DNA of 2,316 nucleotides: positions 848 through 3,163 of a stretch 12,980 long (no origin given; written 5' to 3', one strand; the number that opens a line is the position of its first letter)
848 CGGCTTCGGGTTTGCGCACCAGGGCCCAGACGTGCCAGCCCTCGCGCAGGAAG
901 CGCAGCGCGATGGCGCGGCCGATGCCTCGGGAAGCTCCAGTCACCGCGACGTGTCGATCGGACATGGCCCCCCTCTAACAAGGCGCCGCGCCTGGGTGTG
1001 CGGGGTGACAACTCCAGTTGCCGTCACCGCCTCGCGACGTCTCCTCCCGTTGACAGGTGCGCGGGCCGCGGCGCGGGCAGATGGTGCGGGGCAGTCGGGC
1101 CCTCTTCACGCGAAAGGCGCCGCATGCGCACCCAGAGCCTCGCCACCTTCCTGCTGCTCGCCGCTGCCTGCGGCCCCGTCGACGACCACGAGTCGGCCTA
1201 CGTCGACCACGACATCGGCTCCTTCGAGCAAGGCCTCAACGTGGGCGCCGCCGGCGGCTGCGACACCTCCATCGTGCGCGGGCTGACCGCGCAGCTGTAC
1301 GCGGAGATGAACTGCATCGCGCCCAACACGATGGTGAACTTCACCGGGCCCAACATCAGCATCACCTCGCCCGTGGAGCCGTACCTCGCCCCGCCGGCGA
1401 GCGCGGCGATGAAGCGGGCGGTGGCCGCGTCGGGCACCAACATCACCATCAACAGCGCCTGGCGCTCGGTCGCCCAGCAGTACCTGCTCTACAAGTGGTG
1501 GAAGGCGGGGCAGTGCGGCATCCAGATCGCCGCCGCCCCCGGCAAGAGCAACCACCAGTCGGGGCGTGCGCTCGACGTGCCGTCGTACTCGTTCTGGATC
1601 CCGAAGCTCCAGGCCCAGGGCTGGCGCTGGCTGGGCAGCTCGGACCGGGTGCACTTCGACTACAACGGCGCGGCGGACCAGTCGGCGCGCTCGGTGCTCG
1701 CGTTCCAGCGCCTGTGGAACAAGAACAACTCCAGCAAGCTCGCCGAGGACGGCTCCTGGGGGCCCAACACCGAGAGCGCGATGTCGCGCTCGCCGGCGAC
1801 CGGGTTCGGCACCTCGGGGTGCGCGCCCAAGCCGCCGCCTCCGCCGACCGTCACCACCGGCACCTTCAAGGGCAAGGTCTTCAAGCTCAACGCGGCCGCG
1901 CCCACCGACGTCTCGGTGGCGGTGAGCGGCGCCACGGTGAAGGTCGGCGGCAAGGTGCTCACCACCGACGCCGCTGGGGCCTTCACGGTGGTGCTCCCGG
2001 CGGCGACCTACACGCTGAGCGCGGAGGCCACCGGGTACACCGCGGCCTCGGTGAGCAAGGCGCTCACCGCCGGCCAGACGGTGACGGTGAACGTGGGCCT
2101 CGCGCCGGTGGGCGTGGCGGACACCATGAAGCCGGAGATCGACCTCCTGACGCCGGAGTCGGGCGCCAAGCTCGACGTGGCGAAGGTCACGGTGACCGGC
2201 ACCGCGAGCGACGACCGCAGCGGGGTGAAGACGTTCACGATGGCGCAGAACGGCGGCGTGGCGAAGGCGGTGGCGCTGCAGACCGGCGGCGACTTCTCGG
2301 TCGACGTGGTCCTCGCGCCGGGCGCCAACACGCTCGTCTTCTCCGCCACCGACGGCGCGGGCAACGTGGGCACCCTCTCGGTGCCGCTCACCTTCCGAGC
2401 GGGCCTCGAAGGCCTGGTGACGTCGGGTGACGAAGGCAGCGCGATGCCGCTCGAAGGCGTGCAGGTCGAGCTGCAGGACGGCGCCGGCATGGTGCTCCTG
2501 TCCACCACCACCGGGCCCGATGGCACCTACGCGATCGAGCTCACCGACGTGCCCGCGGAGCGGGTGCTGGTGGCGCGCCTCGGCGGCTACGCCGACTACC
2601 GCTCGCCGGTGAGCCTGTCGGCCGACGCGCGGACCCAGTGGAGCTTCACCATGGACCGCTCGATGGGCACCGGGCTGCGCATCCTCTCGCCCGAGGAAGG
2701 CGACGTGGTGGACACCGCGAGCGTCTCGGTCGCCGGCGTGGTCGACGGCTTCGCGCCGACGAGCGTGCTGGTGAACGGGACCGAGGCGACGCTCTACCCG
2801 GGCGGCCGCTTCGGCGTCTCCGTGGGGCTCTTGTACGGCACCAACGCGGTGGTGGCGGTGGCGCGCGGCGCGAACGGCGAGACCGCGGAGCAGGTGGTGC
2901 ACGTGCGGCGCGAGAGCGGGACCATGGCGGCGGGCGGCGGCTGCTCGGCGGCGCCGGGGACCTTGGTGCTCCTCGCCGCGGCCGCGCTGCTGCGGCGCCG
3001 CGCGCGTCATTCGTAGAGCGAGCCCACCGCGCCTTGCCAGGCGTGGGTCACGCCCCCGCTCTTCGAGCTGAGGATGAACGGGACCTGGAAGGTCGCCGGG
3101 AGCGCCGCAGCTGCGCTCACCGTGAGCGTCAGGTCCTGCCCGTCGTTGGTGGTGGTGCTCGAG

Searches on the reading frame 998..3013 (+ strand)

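Call 22: search_protein_families(library=pfam, proteins=[window:998-3013:+], max_evalue=0.01)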
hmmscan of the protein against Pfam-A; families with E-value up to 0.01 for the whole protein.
window:998-3013:+ (672 aa): 7 families
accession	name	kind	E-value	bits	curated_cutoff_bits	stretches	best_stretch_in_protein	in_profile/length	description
PF09136.16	Glucodextran_B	-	5.2e-16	58.8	27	2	560-638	3-81/83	Glucodextranase, domain B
PF13620.12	CarboxypepD_reg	-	1.4e-13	51.4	32.3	2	308-368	13-81/82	Carboxypeptidase regulatory-like domain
PF13715.12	CarbopepD_reg_2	-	1.5e-10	41.4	32.2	1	308-368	13-76/88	CarboxypepD_reg-like domain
PF02557.22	VanY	-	8.6e-09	35.7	25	1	135-198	12-78/132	D-alanyl-D-alanine carboxypeptidase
PF17957.7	Big_7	-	8.5e-05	23.6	24.1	1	379-442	1-64/70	Bacterial Ig domain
PF08308.17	PEGA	-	0.00064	20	20.8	0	309-370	10-69/71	PEGA domain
PF11974.14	bMG3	-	0.0035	17.7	34.9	0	481-526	24-74/103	Bacterial alpha-2-macroglobulin MG3 domain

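Call 50: search_protein_families(library=ncbifam, proteins=[window:1124-3013:+], max_evalue=1)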
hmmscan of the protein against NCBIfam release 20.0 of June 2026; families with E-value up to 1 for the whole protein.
window:1124-3013:+ (630 aa): 8 families
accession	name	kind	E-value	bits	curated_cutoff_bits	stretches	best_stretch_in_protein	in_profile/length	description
NF047446.1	barrel_OmpL47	domain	1.7e-06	28.4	40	1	353-416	3-59/68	OmpL47-type beta-barrel domain-containing protein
NF058578.1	CPR_pilus_PamR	equivalog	3.6e-05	22.8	300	1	341-414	58-126/297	pilus system RbmA-like protein PamR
NF040788.1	S-lay_SlaB_Mtsph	equivalog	0.0072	15.3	700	1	264-353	132-226/416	S-layer protein SlaB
NF007557.0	PRK10178.1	equivalog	0.0079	15.8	176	1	69-152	25-106/188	D-alanyl-D-alanine dipeptidase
NF058648.1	ECF_sub_HI1622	equivalog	0.0099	15.9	100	1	442-486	38-82/180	NikL family nickel/cobalt ECF transporter subunit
NF000472.1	vanY_AFMPt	exception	0.019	14.1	425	1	94-156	108-165/283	VanY-A/VanY-F/VanY-M family D-Ala-D-Ala carboxypeptidase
NF047441.1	Lepto_OmpL47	equivalog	0.061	12.9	250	1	347-417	158-222/336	multi-beta-barrel domain surface protein OmpL47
TIGR04564.1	Synergist_CTERM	domain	0.63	10.2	22.5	0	604-626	2-26/27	Synerg-CTERM sorting domain-containing protein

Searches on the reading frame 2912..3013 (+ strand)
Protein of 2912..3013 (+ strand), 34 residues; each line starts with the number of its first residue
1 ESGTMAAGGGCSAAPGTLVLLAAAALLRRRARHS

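Call 50: search_protein_families(library=ncbifam, proteins=[window:2912-3013:+], max_evalue=1)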
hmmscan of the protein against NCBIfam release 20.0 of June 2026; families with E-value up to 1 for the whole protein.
seq(34 aa): 7 families
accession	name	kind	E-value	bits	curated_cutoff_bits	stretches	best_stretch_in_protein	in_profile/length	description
TIGR03901.2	MYXO-CTERM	domain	0.013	15.9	20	1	8-32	2-34/34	MYXO-CTERM sorting domain-containing protein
TIGR04564.1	Synergist_CTERM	domain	0.013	15.5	22.5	1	8-30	2-26/27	Synerg-CTERM sorting domain-containing protein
NF041894.1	MXAN_6652_fam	equivalog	0.028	14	200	1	6-30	174-201/203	MXAN_6652 family MXYO-CTERM-anchored protein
TIGR04288.2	CGP_CTERM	domain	0.039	14.3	21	1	15-30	4-19/20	CGP-CTERM sorting domain-containing protein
NF041936.1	MXAN_0125_fam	equivalog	0.17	11.9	65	1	6-30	141-168/169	MXAN_0125 family MYXO-CTERM protein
NF045522.1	MXAN_2561_fam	equivalog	0.23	10.9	150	1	8-27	276-295/304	MXAN_2561 family MXYO-CTERM-anchored protein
NF033191.4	JDVT-CTERM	domain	0.28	11.1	27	0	8-31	3-34/35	JDVT-CTERM domain-containing protein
